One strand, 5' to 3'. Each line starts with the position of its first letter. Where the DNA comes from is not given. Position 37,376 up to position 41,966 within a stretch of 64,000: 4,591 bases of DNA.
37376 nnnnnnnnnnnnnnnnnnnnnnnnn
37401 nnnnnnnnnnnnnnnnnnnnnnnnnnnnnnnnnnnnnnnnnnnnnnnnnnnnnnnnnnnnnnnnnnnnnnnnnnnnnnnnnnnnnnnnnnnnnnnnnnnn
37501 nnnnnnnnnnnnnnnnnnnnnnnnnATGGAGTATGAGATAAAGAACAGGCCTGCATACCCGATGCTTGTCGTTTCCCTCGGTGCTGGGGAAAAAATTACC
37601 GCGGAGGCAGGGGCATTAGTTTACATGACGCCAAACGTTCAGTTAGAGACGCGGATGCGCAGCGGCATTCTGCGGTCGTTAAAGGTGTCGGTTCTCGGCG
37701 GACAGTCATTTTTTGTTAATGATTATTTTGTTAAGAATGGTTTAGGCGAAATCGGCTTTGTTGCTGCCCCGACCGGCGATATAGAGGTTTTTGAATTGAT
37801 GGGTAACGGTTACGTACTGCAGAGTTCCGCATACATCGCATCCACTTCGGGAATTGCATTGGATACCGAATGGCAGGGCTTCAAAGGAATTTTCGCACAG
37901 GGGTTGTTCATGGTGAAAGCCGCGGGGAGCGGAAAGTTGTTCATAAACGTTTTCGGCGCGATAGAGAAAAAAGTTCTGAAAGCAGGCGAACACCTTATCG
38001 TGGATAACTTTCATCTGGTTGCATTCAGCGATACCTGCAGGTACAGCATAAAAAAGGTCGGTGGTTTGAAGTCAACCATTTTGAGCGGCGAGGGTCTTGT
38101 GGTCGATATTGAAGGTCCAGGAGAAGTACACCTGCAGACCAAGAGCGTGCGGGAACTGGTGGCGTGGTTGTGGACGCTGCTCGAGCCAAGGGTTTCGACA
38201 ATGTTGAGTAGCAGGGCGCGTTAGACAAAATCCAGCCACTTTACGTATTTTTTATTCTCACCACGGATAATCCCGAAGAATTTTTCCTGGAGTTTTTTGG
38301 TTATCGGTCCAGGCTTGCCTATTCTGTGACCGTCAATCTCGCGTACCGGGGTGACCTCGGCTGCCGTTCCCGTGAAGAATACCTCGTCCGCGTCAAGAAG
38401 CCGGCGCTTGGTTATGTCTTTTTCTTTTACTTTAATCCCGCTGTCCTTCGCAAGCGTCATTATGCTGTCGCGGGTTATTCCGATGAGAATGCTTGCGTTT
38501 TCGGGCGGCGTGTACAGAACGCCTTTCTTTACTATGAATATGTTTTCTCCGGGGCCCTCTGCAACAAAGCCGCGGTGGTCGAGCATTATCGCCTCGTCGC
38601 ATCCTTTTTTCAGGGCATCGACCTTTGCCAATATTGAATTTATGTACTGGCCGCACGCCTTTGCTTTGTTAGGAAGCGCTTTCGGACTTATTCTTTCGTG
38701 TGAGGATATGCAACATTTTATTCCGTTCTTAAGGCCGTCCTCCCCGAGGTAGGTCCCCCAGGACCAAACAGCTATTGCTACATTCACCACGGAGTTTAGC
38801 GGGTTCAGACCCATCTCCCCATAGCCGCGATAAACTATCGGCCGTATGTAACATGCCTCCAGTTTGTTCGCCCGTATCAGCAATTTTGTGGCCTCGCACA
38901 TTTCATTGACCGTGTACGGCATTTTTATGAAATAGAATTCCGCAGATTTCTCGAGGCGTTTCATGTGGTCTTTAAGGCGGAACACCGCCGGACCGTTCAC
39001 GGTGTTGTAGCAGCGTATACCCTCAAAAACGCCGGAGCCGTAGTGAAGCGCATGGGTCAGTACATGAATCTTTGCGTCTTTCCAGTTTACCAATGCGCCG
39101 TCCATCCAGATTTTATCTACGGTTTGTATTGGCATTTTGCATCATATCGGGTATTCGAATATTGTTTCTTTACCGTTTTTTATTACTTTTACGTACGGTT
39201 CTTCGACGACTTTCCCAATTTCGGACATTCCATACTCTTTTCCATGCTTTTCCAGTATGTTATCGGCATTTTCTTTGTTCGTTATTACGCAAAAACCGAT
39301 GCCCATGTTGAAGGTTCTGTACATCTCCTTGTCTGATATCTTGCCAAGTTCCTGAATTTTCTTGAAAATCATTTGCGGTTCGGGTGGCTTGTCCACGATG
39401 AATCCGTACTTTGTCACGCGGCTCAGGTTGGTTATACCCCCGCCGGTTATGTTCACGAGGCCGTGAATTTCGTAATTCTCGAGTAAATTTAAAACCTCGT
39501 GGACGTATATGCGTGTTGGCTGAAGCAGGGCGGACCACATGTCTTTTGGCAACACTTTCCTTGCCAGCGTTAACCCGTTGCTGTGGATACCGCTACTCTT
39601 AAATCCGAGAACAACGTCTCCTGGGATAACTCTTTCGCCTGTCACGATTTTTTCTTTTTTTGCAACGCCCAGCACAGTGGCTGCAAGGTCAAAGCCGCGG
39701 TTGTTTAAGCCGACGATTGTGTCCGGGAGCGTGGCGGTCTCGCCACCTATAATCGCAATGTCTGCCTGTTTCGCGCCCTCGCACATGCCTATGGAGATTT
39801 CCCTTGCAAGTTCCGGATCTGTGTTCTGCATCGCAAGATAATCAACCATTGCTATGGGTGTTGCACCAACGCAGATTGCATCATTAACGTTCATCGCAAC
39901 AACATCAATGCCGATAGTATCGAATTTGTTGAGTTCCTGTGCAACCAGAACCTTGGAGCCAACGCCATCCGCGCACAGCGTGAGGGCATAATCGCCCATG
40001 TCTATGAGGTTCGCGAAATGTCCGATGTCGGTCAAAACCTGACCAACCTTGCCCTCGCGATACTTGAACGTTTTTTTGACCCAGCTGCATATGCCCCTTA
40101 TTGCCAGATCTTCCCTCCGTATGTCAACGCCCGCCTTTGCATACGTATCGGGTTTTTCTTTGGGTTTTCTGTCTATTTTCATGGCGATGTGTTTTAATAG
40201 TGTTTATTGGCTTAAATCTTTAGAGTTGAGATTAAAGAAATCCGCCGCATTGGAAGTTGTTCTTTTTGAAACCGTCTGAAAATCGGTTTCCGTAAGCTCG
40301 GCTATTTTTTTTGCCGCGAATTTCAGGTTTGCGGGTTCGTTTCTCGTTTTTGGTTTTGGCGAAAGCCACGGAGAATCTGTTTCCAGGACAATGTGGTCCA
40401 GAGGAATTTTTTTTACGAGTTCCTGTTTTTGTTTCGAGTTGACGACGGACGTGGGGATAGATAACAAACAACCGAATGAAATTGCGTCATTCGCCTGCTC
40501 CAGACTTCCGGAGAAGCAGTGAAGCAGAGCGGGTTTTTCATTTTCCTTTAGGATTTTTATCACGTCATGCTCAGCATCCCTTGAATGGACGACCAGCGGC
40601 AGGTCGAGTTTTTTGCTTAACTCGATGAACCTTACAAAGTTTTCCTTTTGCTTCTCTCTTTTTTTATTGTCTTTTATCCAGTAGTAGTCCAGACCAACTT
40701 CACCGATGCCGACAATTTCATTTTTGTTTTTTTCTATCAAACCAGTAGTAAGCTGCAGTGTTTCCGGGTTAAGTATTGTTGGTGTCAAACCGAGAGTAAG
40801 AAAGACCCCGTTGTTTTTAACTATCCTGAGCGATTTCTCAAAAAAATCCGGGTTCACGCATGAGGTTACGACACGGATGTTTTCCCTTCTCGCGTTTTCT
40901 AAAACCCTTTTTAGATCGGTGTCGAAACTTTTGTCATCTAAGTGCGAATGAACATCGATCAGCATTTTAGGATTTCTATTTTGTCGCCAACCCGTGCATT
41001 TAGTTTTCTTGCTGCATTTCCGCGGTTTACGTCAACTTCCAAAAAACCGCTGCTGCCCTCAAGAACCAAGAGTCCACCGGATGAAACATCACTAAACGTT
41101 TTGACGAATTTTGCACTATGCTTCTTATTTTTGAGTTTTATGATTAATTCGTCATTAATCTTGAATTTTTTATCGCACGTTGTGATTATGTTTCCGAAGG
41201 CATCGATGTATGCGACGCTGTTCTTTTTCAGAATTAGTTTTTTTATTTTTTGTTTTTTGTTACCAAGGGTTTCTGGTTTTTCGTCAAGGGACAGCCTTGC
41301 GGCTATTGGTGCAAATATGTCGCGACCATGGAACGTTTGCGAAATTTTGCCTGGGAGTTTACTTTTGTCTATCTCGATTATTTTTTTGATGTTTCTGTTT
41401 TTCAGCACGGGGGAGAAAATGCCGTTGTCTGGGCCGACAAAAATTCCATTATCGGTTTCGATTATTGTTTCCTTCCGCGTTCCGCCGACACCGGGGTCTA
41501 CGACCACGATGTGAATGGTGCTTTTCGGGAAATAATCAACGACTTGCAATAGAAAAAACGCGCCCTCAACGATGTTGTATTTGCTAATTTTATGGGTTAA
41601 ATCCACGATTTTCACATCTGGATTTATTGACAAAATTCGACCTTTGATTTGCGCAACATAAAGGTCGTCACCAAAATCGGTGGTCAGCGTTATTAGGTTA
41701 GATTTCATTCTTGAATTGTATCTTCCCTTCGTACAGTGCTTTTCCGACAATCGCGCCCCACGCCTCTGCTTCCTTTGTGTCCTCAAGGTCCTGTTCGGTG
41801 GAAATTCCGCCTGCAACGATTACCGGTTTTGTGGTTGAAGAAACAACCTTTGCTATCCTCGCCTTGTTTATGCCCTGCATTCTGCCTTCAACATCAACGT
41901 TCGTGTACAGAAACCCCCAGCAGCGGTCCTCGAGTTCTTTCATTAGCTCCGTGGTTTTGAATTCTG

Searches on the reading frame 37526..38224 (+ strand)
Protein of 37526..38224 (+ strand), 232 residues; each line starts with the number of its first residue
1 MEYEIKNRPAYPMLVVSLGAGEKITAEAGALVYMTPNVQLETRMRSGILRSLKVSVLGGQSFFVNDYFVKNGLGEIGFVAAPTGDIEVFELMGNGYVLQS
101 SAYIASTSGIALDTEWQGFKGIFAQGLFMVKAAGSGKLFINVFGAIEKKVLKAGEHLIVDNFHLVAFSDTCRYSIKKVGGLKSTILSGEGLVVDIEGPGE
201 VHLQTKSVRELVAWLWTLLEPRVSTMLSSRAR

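Call 54: search_protein_families(library=pfam, proteins=[window:37526-38224:+], max_evalue=0.0001)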
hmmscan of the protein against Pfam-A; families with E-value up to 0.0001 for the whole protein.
window:37526-38224:+ (232 aa): 1 family
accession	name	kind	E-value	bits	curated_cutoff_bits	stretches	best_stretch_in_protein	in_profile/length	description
PF01987.23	AIM24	-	1.4e-60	204.9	25.7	1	3-205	1-204/205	Mitochondrial biogenesis AIM24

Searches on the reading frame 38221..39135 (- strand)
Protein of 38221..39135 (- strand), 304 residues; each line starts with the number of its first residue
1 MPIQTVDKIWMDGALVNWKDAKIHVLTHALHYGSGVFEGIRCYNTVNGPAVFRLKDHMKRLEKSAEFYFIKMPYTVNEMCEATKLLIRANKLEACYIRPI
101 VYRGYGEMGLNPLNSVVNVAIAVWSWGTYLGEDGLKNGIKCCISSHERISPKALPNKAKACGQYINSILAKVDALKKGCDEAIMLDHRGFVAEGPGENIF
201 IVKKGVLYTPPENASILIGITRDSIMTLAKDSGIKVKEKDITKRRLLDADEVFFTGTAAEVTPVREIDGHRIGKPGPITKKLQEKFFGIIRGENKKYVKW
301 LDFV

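Call 17: search_protein_families(library=pfam, proteins=[window:38221-39135:-], max_evalue=0.0001)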
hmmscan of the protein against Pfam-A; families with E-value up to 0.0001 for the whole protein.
window:38221-39135:- (304 aa): 1 family
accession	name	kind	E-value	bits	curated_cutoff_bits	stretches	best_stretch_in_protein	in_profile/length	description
PF01063.24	Aminotran_4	-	5e-54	183.9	28.5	1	35-267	1-223/223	Amino-transferase class IV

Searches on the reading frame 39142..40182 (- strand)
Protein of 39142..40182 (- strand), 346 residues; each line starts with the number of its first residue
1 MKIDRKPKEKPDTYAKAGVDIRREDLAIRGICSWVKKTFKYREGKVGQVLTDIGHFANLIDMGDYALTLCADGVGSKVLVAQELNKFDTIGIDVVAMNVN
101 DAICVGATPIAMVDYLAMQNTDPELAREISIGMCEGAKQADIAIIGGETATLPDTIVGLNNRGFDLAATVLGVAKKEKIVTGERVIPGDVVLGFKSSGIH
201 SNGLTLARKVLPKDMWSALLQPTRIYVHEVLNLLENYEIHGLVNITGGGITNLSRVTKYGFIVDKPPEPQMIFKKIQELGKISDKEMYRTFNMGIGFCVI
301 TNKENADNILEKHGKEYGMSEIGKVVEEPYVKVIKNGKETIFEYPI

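Call 17: search_protein_families(library=pfam, proteins=[window:39142-40182:-], max_evalue=0.0001)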
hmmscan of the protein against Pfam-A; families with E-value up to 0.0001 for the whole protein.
window:39142-40182:- (346 aa): 2 families
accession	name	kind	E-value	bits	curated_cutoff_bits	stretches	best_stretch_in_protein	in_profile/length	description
PF00586.29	AIRS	-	8.3e-22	78.2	24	1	58-173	5-111/112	AIR synthase related protein, N-terminal domain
PF02769.27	AIRS_C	-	4.4e-21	76.1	23.1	1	187-334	2-154/156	AIR synthase related protein, C-terminal domain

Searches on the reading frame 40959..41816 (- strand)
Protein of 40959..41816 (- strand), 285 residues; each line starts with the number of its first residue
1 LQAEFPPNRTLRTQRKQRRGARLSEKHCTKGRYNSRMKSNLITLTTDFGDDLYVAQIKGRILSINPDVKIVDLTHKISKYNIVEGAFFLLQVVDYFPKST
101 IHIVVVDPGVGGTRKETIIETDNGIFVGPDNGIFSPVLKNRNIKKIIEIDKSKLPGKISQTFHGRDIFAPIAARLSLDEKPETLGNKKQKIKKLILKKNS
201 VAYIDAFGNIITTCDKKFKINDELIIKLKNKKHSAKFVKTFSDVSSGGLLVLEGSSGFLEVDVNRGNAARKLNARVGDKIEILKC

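Call 54: search_protein_families(library=pfam, proteins=[window:40959-41816:-], max_evalue=0.0001)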
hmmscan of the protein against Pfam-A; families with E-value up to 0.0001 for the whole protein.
window:40959-41816:- (285 aa): 2 families
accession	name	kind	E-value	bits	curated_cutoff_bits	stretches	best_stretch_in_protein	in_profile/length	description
PF01887.21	SAM_HAT_N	-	1.1e-56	191.1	26.3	1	42-185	1-145/145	SAM hydroxide adenosyltransferase N-terminal domain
PF20257.3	SAM_HAT_C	-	1.2e-21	77.3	25.5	1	200-281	2-84/84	SAM hydroxide adenosyltransferase C-terminal domain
